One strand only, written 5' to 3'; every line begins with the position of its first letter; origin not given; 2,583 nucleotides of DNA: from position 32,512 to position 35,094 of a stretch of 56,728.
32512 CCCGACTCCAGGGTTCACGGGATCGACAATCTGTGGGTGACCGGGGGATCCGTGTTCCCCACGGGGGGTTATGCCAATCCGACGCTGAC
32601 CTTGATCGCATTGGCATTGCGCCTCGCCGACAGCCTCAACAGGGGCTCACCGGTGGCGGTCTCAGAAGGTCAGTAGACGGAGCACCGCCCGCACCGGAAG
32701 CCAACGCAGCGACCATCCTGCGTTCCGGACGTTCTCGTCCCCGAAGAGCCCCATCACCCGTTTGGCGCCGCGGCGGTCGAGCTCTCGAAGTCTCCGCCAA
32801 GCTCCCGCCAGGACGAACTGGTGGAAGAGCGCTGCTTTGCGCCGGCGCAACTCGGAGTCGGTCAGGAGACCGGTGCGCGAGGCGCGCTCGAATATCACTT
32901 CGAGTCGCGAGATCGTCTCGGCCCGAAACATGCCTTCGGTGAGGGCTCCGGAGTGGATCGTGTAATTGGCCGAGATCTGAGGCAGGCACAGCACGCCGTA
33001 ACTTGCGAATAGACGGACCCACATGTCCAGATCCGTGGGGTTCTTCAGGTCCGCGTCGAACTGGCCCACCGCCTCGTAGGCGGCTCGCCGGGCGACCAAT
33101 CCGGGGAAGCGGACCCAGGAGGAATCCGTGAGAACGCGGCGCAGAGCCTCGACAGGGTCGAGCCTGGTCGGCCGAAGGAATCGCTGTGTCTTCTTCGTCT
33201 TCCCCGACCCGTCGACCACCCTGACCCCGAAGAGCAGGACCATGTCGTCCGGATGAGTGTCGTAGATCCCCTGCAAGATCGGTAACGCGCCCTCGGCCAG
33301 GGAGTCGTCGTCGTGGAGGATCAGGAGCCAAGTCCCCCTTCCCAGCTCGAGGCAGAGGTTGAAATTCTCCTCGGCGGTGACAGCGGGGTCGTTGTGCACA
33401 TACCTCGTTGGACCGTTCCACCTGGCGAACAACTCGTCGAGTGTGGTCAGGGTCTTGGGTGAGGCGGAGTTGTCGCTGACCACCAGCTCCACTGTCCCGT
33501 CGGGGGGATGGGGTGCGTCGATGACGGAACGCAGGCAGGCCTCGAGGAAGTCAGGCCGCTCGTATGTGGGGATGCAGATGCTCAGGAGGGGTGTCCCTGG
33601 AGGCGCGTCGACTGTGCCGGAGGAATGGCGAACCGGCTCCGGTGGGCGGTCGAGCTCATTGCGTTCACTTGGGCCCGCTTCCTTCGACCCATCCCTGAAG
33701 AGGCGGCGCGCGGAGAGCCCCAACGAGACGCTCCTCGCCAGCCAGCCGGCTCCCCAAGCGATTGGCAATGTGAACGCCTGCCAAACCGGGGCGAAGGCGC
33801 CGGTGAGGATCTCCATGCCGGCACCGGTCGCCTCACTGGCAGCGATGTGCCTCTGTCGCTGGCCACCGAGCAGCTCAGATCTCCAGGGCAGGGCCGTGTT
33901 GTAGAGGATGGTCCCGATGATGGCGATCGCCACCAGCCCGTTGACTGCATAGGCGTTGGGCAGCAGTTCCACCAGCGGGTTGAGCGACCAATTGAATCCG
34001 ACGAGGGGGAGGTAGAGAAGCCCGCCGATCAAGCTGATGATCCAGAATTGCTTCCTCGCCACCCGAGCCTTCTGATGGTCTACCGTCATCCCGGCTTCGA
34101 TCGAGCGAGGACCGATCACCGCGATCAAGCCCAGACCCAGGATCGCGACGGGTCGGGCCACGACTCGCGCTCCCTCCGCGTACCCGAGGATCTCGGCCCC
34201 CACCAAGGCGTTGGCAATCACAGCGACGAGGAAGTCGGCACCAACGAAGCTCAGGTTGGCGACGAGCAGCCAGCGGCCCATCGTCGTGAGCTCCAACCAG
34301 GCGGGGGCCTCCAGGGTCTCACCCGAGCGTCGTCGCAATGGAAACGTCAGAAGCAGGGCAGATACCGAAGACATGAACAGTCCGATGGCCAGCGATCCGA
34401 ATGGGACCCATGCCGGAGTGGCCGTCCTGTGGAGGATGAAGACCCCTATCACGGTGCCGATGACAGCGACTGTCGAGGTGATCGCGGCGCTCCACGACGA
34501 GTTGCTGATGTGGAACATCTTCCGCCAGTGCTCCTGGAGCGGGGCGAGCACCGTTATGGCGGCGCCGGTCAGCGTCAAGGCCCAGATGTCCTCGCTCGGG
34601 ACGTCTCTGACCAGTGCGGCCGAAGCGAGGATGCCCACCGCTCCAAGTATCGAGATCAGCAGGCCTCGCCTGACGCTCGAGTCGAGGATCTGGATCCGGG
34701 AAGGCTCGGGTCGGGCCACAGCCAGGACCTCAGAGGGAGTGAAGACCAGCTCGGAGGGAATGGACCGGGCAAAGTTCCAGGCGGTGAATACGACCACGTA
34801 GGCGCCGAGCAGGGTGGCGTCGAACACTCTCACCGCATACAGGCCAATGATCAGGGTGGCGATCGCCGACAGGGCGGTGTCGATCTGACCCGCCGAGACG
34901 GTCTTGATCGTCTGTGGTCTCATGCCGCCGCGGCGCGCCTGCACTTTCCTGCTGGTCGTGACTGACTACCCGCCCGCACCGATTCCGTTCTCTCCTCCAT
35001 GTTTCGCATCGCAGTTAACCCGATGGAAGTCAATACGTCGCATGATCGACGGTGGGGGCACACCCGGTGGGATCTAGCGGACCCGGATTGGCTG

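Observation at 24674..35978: Candidate heptose-based surface glycan / protein O-glycosylation system (best candidate for a new system in this window)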

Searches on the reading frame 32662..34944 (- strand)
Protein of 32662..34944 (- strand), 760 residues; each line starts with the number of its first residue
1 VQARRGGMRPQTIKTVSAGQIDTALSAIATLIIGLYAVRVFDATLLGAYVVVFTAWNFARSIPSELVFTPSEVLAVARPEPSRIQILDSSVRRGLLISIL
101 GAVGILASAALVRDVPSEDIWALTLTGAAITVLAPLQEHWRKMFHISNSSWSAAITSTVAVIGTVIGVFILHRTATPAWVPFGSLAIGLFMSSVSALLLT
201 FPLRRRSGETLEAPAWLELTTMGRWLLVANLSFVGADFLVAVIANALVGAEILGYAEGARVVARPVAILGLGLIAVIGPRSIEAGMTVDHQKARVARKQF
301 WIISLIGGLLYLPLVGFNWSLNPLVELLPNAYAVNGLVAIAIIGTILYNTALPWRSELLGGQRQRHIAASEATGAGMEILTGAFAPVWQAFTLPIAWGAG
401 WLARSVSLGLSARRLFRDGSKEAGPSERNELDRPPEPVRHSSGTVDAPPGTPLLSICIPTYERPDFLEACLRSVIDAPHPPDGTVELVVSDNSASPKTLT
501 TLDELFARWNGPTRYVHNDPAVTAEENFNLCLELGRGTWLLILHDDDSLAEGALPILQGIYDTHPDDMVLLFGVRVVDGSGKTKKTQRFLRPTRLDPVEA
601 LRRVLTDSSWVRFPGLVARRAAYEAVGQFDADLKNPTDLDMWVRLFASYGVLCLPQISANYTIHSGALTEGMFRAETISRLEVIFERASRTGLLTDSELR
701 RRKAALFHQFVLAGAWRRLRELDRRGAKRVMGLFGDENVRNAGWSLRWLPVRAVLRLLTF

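Call 4: search_protein_families(library=pfam, proteins=[window:32662-34944:-], max_evalue=0.01)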
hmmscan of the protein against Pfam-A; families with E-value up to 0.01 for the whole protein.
window:32662-34944:- (760 aa): 2 families
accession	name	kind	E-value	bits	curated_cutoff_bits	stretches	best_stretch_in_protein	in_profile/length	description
PF00535.33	Glycos_transf_2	-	1.6e-17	64.4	23.3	1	455-618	1-158/168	Glycosyl transferase family 2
PF13641.12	Glyco_tranf_2_3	-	4.8e-05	23.9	27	1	454-558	3-108/230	Glycosyltransferase like family 2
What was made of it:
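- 32662..34944 (-): Fusion of a Wzx-fold MOP flippase (residues 1 to about 430) and a GT2 glycosyltransferase (about 446-758). GT2 1.6e-17 (call 4).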

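Call 5: search_protein_families(library=ncbifam, proteins=[window:32662-34944:-], max_evalue=0.01)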
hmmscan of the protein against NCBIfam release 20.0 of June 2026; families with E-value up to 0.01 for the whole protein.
window:32662-34944:- (760 aa): 6 families
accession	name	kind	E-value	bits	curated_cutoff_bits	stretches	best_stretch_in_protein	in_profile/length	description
NF050050.1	ProtGlycPglI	equivalog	1.3e-08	34.6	500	1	452-557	2-104/306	GalNAc(5)-diNAcBac-PP-undecaprenol beta-1,3-glucosyltransferase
TIGR03965.1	mycofact_glyco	equivalog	2.7e-07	29.8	280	1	451-647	73-265/467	mycofactocin biosynthesis glycosyltransferase MftF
NF041875.1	EPS_EpsD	equivalog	7.7e-07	28.8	370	1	454-651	1-194/325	exopolysaccharide biosynthesis glycosyltransferase EpsD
TIGR04283.1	glyco_like_mftF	equivalog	8.6e-06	25.5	182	1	454-655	1-179/221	TIGR04283 family arsenosugar biosynthesis glycosyltransferase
NF007453.0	PRK10018.1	equivalog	0.0052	16.5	382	0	451-650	5-194/280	colanic acid biosynthesis glycosyltransferase WcaA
NF053739.1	GlytfEpsEBac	equivalog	0.0053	15.8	450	1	454-648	3-188/265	glycosyltransferase EpsE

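Call 11: find_homologous_proteins(query=window:32662-34944:-, max_evalue=0.00001)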
Query window:32662-34944:- (760 aa): 13 proteins with E <= 0.00001 among 8000 candidates.
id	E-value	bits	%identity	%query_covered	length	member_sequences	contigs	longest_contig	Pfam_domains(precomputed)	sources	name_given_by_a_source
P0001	0.0e+0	1689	100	100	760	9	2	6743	PF00535.33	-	-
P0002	7.5e-142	492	55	55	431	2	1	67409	-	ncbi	ncbi:MAG: hypothetical protein WD269_10320 [Acidimicrobiia bacterium]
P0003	2.9e-140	487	59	55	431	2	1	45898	-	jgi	jgi:hypothetical protein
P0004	4.6e-138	480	57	54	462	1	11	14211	-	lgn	-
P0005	2.6e-137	477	54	54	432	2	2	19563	-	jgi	jgi:hypothetical protein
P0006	5.7e-136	473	54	55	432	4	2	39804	-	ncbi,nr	ncbi:MAG: hypothetical protein L0Z47_10750 [Actinobacteria bacterium]|nr:hypothetical protein [Actin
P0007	7.0e-131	456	52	57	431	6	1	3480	-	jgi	jgi:hypothetical protein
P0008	1.5e-130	455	53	56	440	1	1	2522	-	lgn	-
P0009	3.1e-63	232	36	54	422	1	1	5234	-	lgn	-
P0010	3.9e-56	209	39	49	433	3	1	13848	-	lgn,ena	-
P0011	8.5e-54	201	32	56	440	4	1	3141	-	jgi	jgi:hypothetical protein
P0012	2.7e-47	180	33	53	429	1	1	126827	-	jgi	jgi:O-antigen/teichoic acid export membrane protein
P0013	1.2e-6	45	26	28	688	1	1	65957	PF10111.15,PF13641.13,PF00534.27,PF13579.13,PF13439.13,PF00535.33,PF20706.4,PF13692.13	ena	-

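Call 12: find_encoding_contigs(protein=P0002, flank=10000, max_places=2)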
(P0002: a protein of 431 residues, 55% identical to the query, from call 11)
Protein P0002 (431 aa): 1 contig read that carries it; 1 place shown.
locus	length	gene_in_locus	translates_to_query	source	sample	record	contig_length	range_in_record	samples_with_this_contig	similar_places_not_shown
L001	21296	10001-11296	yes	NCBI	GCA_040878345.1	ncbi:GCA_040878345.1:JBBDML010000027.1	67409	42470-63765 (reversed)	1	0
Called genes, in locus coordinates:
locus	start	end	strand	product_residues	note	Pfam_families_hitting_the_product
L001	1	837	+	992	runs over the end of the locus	PF05922:Inhibitor_I9, PF00082:Peptidase_S8, PF02225:PA, PF17766:fn3_6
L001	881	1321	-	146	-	-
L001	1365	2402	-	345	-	PF02636:Methyltransf_28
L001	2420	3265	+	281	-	PF00296:Bac_luciferase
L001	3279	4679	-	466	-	PF04932:Wzy_C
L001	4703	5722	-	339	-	PF05048:NosD, PF13229:Beta_helix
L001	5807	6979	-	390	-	PF05048:NosD (weak), PF13229:Beta_helix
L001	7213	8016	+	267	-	PF03808:Glyco_tran_WecG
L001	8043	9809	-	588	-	PF13614:AAA_31, PF01656:CbiA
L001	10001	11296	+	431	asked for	-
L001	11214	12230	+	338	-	PF13641:Glyco_tranf_2_3 (weak), PF00535:Glycos_transf_2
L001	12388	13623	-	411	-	PF13489:Methyltransf_23, PF08484:Methyltransf_14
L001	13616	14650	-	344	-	PF01370:Epimerase, PF04321:RmlD_sub_bind, PF16363:GDP_Man_Dehyd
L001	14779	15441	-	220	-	PF01128:IspD, PF12804:NTP_transf_3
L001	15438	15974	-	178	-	PF00908:dTDP_sugar_isom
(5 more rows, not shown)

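Call 13: find_encoding_contigs(protein=P0003, flank=10000, max_places=2)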
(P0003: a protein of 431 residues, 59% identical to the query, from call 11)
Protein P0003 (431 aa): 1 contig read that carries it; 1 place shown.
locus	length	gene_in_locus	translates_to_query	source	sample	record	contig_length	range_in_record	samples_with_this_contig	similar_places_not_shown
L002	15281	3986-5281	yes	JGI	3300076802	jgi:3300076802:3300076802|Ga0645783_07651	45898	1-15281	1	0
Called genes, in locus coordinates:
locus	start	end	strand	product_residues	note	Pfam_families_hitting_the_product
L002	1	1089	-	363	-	?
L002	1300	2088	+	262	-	PF03808:Glyco_tran_WecG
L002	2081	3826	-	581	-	PF01656:CbiA (weak), PF13614:AAA_31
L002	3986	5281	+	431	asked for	-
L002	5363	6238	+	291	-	PF00535:Glycos_transf_2, PF13641:Glyco_tranf_2_3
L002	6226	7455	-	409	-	PF13489:Methyltransf_23, PF08484:Methyltransf_14 (weak)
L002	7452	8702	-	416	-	PF08421:Methyltransf_13, PF13489:Methyltransf_23, PF07021:MetW (weak), PF08241:Methyltransf_11, PF08242:Methyltransf_12, PF13649:Methyltransf_25 (weak), PF08484:Methyltransf_14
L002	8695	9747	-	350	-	PF01370:Epimerase, PF04321:RmlD_sub_bind, PF16363:GDP_Man_Dehyd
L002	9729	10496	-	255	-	PF00483:NTP_transferase, PF12804:NTP_transf_3 (weak)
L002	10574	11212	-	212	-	PF00483:NTP_transferase, PF01128:IspD (weak), PF12804:NTP_transf_3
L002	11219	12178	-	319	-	PF00535:Glycos_transf_2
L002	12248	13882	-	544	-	PF00118:Cpn60_TCP1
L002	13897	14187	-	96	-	PF00166:Cpn10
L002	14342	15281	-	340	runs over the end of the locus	PF00814:TsaD, PF22521:HypF_C_2 (weak)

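Call 14: find_encoding_contigs(protein=P0006, flank=10000, max_places=2)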
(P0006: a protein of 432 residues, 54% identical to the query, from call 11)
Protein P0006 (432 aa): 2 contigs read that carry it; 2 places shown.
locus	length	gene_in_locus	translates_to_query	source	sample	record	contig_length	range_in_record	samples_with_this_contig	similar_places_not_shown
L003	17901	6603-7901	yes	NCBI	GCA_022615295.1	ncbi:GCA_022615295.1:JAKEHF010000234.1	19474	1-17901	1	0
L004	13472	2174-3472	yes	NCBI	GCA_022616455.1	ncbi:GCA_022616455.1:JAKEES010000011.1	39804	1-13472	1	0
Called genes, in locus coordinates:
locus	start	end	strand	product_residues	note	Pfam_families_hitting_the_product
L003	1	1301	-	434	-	PF04932:Wzy_C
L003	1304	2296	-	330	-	PF05048:NosD, PF13229:Beta_helix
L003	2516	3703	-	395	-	PF05048:NosD, PF13229:Beta_helix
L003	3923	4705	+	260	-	PF03808:Glyco_tran_WecG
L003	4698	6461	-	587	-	PF13614:AAA_31, PF01656:CbiA (weak)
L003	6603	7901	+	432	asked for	-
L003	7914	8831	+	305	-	PF13641:Glyco_tranf_2_3 (weak), PF00535:Glycos_transf_2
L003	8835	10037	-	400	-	PF13489:Methyltransf_23, PF08241:Methyltransf_11 (faint), PF13649:Methyltransf_25 (faint), PF08484:Methyltransf_14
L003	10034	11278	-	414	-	PF08421:Methyltransf_13, PF13489:Methyltransf_23, PF08242:Methyltransf_12, PF08484:Methyltransf_14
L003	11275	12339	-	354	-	PF01073:3Beta_HSD, PF01370:Epimerase, PF04321:RmlD_sub_bind, PF16363:GDP_Man_Dehyd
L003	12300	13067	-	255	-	PF00483:NTP_transferase, PF12804:NTP_transf_3 (weak)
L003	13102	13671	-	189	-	PF00908:dTDP_sugar_isom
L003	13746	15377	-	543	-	PF00118:Cpn60_TCP1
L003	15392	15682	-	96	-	PF00166:Cpn10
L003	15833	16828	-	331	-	PF00814:TsaD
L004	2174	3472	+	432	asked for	-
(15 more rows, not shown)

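Call 58: find_encoding_contigs(protein=P0001, flank=10000, max_places=4)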
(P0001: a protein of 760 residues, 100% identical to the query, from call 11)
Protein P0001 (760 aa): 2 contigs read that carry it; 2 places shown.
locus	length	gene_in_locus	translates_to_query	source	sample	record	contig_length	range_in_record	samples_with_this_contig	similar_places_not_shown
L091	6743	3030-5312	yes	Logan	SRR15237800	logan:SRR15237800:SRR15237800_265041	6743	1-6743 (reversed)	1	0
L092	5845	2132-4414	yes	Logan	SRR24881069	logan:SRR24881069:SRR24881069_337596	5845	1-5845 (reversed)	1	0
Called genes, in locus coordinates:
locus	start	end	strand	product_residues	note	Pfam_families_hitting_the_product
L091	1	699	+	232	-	?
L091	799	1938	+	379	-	PF01636:APH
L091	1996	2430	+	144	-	-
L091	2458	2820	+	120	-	-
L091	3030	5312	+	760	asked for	PF00535:Glycos_transf_2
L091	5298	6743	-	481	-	?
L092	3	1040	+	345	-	?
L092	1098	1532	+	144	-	-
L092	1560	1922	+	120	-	-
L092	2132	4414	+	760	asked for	PF00535:Glycos_transf_2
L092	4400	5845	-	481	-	?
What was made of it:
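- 32662..34944 (-): An identical ORF occurs in two other assemblies (call 58).
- Checked: The identical ORF occurs in two independent SRA assemblies (call 58), so it is not an assembly artefact.
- The identical ORF is found in three assemblies (call 58). The 760-aa ORF is identical in three independent assemblies (call 58).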

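Call 88: find_encoding_contigs(protein=P0004, flank=10000, max_places=3)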
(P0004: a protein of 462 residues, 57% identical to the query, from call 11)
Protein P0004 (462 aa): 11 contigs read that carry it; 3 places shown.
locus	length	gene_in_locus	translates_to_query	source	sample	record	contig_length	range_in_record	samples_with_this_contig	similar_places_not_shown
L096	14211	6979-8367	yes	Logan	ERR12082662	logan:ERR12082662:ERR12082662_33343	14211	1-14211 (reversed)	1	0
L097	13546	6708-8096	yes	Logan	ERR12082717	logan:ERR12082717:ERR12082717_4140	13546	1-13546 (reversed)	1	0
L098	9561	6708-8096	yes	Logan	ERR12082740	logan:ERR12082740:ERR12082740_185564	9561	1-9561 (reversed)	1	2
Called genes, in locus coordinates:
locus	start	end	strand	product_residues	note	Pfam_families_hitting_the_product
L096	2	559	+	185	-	?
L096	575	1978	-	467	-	PF04932:Wzy_C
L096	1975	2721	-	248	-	PF05048:NosD, PF13229:Beta_helix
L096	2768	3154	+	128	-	-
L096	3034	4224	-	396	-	PF05048:NosD, PF13229:Beta_helix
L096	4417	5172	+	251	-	PF03808:Glyco_tran_WecG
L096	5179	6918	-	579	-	PF13614:AAA_31, PF01656:CbiA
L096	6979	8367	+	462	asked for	-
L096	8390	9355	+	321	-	PF13641:Glyco_tranf_2_3, PF00535:Glycos_transf_2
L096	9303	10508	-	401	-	PF13489:Methyltransf_23, PF08484:Methyltransf_14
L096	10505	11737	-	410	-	PF08421:Methyltransf_13, PF08241:Methyltransf_11 (faint), PF13489:Methyltransf_23, PF08242:Methyltransf_12 (weak), PF08484:Methyltransf_14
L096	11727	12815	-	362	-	PF01073:3Beta_HSD (weak), PF01370:Epimerase, PF04321:RmlD_sub_bind, PF16363:GDP_Man_Dehyd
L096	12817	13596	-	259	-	PF00483:NTP_transferase, PF12804:NTP_transf_3 (weak)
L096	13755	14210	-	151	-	?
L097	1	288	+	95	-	?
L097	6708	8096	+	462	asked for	-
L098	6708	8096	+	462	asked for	-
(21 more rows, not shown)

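Call 92: search_protein_representatives(protein=window:32662-34944:-)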
Query: 760 residues. Proteins with E-value up to 0.001 (for the whole library): 20148; up to 1e-10: 1930; up to 1e-30: 377. The best 150 are listed.
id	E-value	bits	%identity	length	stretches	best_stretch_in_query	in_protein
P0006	1.8e-136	472.8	55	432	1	11-424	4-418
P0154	3.8e-91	323.0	56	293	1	143-424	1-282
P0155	1.4e-83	297.9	49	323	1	451-757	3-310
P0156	1.6e-80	287.8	40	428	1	13-423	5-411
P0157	3.4e-78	280.1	40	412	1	11-413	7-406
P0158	8.4e-78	278.8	48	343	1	446-758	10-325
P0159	5.9e-75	269.4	39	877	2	15-459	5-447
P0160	1.0e-74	268.6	48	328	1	449-754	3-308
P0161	2.1e-74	267.6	44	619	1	449-758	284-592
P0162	7.0e-74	265.9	44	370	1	444-757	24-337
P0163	4.6e-73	263.1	48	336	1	448-757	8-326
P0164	7.8e-71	255.8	40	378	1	436-758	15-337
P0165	4.8e-70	253.2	44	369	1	450-758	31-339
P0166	6.6e-70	252.7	44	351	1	451-754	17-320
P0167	9.8e-69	248.8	45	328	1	452-759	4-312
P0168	1.2e-68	248.6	43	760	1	422-754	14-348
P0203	5.0e-60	220.0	39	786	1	15-414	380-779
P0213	5.2e-58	213.4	34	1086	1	6-437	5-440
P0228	3.5e-56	207.3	38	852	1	17-421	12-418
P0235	1.1e-55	205.6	35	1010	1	18-424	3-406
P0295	1.6e-51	191.9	39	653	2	444-755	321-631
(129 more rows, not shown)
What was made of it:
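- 32662..34944 (-): The GT2 part is 40-49% identical to stand-alone GT2 proteins (call 92).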
